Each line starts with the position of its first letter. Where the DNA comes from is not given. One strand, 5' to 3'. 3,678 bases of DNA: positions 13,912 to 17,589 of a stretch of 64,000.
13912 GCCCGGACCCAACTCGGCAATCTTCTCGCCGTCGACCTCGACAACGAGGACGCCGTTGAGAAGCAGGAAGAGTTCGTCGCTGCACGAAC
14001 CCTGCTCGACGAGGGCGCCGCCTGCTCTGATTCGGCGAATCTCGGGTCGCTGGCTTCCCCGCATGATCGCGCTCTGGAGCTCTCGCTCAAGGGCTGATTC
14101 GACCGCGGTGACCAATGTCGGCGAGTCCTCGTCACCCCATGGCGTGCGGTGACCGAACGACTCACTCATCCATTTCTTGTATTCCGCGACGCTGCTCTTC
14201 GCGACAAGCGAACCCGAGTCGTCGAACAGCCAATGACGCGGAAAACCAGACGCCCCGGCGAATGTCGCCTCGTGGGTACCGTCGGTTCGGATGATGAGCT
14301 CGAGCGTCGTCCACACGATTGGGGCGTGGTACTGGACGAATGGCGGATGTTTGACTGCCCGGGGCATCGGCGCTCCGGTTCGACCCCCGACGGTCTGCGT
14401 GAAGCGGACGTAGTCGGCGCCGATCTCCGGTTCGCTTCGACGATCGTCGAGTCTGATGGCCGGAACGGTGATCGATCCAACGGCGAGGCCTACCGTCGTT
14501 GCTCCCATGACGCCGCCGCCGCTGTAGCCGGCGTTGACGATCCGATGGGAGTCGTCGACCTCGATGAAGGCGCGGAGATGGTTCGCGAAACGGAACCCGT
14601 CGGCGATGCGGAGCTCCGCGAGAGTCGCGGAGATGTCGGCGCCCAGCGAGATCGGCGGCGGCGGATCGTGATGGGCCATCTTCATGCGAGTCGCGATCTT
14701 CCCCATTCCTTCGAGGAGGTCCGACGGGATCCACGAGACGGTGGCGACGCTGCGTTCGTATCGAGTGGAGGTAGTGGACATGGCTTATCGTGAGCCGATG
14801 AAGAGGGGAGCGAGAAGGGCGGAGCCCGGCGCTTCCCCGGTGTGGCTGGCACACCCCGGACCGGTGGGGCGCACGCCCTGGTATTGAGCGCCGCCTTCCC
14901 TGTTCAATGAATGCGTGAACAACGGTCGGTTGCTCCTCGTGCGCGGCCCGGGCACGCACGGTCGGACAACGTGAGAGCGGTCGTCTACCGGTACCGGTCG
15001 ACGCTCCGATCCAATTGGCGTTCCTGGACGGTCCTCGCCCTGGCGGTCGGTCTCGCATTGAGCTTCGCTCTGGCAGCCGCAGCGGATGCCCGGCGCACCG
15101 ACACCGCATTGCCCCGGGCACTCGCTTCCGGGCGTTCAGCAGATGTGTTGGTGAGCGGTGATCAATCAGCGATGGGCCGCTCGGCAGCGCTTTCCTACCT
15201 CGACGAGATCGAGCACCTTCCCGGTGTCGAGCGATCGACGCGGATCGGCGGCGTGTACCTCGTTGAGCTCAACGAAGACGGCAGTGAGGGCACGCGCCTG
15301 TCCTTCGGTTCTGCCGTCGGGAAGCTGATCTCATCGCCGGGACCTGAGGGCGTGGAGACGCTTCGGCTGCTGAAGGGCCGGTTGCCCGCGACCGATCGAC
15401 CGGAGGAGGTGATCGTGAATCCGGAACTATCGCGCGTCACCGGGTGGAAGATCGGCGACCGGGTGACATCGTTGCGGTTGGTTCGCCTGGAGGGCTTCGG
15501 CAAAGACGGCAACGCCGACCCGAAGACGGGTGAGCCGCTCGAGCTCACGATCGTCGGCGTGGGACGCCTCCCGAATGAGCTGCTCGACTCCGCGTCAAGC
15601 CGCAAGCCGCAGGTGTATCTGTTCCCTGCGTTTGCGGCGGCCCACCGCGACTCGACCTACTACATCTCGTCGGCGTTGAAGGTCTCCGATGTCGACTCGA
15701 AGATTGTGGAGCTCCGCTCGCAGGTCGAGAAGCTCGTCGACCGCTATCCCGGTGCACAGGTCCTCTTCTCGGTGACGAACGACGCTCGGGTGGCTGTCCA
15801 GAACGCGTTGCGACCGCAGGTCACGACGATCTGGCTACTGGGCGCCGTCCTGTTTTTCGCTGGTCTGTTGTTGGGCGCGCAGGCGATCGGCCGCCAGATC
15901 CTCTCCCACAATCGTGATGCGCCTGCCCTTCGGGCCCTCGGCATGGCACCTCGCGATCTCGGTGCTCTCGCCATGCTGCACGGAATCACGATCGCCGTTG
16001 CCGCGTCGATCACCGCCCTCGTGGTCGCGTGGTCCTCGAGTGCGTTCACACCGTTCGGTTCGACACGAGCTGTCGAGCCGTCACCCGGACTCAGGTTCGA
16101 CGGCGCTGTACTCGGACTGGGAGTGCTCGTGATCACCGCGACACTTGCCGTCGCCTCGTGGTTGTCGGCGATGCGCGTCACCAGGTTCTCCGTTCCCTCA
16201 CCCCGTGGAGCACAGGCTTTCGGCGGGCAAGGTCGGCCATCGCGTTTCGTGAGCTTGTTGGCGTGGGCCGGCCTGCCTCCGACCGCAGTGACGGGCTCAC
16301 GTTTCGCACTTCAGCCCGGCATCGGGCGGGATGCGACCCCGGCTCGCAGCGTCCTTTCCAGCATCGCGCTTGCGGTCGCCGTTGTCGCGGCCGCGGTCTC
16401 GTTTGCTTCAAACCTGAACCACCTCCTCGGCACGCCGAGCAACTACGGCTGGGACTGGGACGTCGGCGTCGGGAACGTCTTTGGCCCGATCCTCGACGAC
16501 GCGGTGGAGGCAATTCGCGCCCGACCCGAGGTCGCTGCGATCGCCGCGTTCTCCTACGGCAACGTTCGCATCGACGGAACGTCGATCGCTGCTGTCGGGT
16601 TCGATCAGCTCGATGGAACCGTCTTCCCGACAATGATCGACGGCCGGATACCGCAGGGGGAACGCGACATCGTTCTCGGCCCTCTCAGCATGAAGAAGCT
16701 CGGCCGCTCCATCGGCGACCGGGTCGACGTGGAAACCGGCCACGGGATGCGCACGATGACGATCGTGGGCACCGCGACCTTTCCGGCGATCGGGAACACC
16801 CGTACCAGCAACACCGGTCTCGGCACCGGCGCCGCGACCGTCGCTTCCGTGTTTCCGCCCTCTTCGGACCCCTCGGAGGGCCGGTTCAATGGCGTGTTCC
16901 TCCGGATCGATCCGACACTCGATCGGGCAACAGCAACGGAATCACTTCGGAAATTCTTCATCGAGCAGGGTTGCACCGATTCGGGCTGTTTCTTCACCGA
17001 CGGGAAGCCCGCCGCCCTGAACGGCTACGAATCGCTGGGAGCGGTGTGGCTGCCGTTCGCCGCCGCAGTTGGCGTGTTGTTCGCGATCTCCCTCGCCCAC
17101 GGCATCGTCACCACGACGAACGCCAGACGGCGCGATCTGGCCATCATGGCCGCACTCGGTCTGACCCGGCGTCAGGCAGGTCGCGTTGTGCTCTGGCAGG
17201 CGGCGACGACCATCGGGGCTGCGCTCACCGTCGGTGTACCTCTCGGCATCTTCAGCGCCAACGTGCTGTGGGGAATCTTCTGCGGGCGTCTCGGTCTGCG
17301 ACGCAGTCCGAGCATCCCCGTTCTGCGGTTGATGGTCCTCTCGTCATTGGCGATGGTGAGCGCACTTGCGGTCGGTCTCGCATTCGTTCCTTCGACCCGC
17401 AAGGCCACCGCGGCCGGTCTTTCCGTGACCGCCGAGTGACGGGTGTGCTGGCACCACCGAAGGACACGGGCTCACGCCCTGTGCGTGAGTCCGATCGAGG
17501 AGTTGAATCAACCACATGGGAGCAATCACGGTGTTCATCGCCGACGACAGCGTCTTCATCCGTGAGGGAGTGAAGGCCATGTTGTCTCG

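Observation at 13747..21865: MacB-type ABC transporter interleaved with a two-component system whose regulator outputs a nucleotide cyclase, paired with a divergent cNMP-reader of unknown function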

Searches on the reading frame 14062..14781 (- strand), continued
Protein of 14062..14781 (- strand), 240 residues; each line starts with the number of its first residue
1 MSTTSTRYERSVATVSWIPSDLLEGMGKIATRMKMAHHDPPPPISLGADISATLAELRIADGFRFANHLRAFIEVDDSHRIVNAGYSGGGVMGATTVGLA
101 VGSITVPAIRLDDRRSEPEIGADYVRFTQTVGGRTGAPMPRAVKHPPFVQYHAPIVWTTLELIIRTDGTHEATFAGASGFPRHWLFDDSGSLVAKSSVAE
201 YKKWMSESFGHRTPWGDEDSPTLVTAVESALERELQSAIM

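Call 72: search_protein_families(library=pfam, proteins=[L123:2098-3897:+, L145:4627-7797:+, L108:2882-5893:-, L108:7282-9285:+, L124:2939-6022:-, L124:7874-9421:+, L107:4183-5856:-, L107:7117-8418:-, L103:1738-4635:+, L103:6422-7696:-], max_evalue=0.0001)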
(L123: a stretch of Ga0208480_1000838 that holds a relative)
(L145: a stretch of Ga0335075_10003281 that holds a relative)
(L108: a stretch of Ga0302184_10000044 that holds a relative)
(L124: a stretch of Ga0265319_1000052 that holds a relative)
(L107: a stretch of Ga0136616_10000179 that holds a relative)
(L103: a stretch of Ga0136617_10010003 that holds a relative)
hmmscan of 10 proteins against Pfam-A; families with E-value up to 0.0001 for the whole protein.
L123:2098-3897:+ (600 aa): 2 families
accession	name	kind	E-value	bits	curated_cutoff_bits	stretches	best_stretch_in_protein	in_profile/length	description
PF05226.16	CHASE2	-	7.6e-42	144.1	26.3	1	26-299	7-255/257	CHASE2 domain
PF00211.25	Guanylate_cyc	-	2.3e-22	79.9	21.9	1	402-577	8-174/183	Adenylate and Guanylate cyclase catalytic domain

L145:4627-7797:+ (1057 aa): 3 families
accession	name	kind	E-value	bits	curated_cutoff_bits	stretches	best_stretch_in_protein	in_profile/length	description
PF00211.25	Guanylate_cyc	-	8.4e-20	71.6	21.9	1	33-197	3-173/183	Adenylate and Guanylate cyclase catalytic domain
PF13191.12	AAA_16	-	1.2e-19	71.8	32.6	1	225-393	2-163/167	AAA ATPase domain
PF17874.7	TPR_MalT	-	8e-10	38.9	45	1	760-977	11-227/336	MalT-like TPR region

L108:2882-5893:- (1004 aa): 4 families
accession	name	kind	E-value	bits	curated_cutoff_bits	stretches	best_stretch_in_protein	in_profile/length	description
PF17963.7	Big_9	-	2e-31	109.2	23.6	3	147-232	2-86/89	Bacterial Ig domain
PF17892.7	Cadherin_5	-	6.4e-24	84.1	26.5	3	147-236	3-97/98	Cadherin-like domain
PF17803.7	Cadherin_4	-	5.1e-20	72.2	25.1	3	144-203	9-71/71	Bacterial cadherin-like domain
PF13229.12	Beta_helix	-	6e-09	36.2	25.9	0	705-818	39-148/158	Right handed beta helix region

L108:7282-9285:+ (668 aa): 3 families
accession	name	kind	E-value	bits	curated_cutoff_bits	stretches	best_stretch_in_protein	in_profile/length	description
PF13450.12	NAD_binding_8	-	5.9e-11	42.9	21.9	1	204-257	1-52/68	NAD(P)-binding Rossmann-like domain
PF01593.30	Amino_oxidase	-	1e-06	28.8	19.8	1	211-440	3-230/443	Flavin containing amine oxidoreductase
PF01946.23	Thi4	-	2e-05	24.4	26.2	1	200-238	18-57/235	Thi4 family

L124:2939-6022:- (1028 aa): 5 families
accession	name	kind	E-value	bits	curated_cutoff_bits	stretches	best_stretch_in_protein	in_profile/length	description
PF17963.7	Big_9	-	2.3e-28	99.3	23.6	3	181-268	3-89/89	Bacterial Ig domain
PF17892.7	Cadherin_5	-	3.2e-25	88.3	26.5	3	281-358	17-97/98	Cadherin-like domain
PF17803.7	Cadherin_4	-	6.8e-12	46.2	25.1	2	181-236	13-71/71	Bacterial cadherin-like domain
PF19076.6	CshA_repeat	-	1e-05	26.6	27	0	310-348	55-94/103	Surface adhesin CshA repetitive domain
PF13229.12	Beta_helix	-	2.7e-05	24.3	25.9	0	554-674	18-138/158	Right handed beta helix region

L124:7874-9421:+ (516 aa): 4 families
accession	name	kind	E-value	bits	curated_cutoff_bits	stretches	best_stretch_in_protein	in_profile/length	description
PF13450.12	NAD_binding_8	-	1.3e-10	41.8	21.9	1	35-88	1-52/68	NAD(P)-binding Rossmann-like domain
PF01266.30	DAO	-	1.7e-06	28.3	27.9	1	32-126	1-94/353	FAD dependent oxidoreductase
PF01946.23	Thi4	-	7.3e-06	25.8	26.2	1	31-69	18-57/235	Thi4 family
PF01593.30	Amino_oxidase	-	2e-05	24.5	19.8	0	42-102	3-60/443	Flavin containing amine oxidoreductase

L107:4183-5856:- (558 aa): 3 families
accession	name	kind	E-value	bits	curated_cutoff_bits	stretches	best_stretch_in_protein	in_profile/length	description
PF07690.21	MFS_1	-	2.1e-29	103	33.4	2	47-380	10-341/347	Major Facilitator Superfamily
PF00027.35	cNMP_binding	-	9.2e-21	74.1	27.5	1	464-539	5-86/89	Cyclic nucleotide-binding domain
PF05977.19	MFS_3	-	4.1e-06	26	27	1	66-421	44-396/524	Transmembrane secretion effector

L107:7117-8418:- (434 aa): 1 family
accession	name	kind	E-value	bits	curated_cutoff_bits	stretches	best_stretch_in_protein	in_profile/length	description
PF02190.22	LON_substr_bdg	-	6.6e-35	121.3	28.7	1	223-409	1-200/200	ATP-dependent protease La (LON) substrate-binding domain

L103:1738-4635:+ (966 aa): 12 families
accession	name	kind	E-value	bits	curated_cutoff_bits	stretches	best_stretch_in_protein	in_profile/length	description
PF13424.12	TPR_12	-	8.9e-18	64.7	30.1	2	721-792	3-76/77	Tetratricopeptide repeat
PF13374.12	TPR_10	-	1.1e-13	51.1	27.5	0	721-753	2-34/42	Tetratricopeptide repeat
PF00211.25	Guanylate_cyc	-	1.9e-10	41.1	21.9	1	106-242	5-156/183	Adenylate and Guanylate cyclase catalytic domain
PF07719.23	TPR_2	-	1.5e-08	34.6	27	0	721-750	1-30/34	Tetratricopeptide repeat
PF13401.12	AAA_22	-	4.1e-07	30.8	27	1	317-436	4-125/130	AAA domain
PF13176.12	TPR_7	-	1.5e-06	28.3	27.9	0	725-750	3-28/36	Tetratricopeptide repeat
PF00515.34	TPR_1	-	2.2e-06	27.7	27.8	0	727-750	7-30/34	Tetratricopeptide repeat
PF00931.28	NB-ARC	-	2.9e-06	27.2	23.5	1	303-492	2-204/248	NB-ARC domain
PF13191.12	AAA_16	-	3.9e-06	27.9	32.6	1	299-360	2-62/167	AAA ATPase domain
PF25199.1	nSTAND_NTPase5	-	4.4e-06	27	34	1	294-364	13-87/145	Novel STAND NTPase 5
PF01637.24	ATPase_2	-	2.3e-05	24.8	33.2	1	302-359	4-61/225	ATPase domain predominantly from Archaea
PF13173.12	AAA_14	-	7.7e-05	23.1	27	0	318-424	2-96/129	AAA domain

L103:6422-7696:- (425 aa): 0 families
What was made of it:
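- Tried and rejected: I kept it as a side note, because reader homologues elsewhere sit next to such cyclases (call 72).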

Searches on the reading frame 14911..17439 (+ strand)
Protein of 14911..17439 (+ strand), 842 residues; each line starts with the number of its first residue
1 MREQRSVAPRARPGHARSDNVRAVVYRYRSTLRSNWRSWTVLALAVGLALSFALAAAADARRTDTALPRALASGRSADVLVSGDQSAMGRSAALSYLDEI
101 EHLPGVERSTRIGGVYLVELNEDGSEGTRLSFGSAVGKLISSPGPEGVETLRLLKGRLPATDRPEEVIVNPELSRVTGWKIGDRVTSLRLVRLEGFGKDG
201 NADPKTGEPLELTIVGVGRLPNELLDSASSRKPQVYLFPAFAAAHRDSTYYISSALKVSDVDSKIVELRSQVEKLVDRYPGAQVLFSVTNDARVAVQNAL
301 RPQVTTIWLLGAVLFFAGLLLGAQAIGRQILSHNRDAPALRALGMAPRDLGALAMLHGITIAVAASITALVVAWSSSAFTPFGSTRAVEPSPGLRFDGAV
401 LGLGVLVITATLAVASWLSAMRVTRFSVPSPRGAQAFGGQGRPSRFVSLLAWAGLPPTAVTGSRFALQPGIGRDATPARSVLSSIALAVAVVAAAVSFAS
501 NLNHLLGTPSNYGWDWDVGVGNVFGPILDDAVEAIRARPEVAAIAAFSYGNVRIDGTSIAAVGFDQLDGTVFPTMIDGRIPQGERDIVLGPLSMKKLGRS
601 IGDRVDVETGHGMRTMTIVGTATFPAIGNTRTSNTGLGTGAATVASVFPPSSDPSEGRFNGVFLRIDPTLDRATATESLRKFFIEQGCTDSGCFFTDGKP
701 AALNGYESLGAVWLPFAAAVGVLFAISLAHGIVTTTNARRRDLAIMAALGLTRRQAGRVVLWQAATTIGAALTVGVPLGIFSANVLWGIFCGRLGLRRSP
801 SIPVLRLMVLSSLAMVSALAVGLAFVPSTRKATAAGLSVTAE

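Call 3: search_protein_families(library=pfam, proteins=[window:14911-17439:+], max_evalue=0.01)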
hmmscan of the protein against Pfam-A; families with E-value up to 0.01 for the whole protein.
window:14911-17439:+ (842 aa): 2 families
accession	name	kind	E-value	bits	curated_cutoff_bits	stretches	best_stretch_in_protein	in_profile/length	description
PF02687.27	FtsX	-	1.3e-10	41.8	25.5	2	309-427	2-119/120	FtsX-like permease C-terminal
PF12704.14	MacB_PCD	-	8.2e-10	39.7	27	2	483-681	6-206/207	MacB-like periplasmic core domain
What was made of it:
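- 14911..17439 (+): Double-FtsX (MacB-type, type VII ABC) permease with 8 TM segments and two extracytoplasmic domains. The start may be 14971. Pfam FtsX x2 and MacB_PCD x2 (call 3).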

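Call 5: search_protein_families(library=ncbifam, proteins=[window:14911-17439:+], max_evalue=0.01)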
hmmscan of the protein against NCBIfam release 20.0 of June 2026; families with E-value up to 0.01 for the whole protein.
window:14911-17439:+ (842 aa): 0 families

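Call 49: search_protein_families(library=padloc, proteins=[window:14911-17439:+], max_evalue=0.01)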
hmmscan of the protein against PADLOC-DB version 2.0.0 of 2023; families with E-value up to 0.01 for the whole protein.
window:14911-17439:+ (842 aa): 0 families
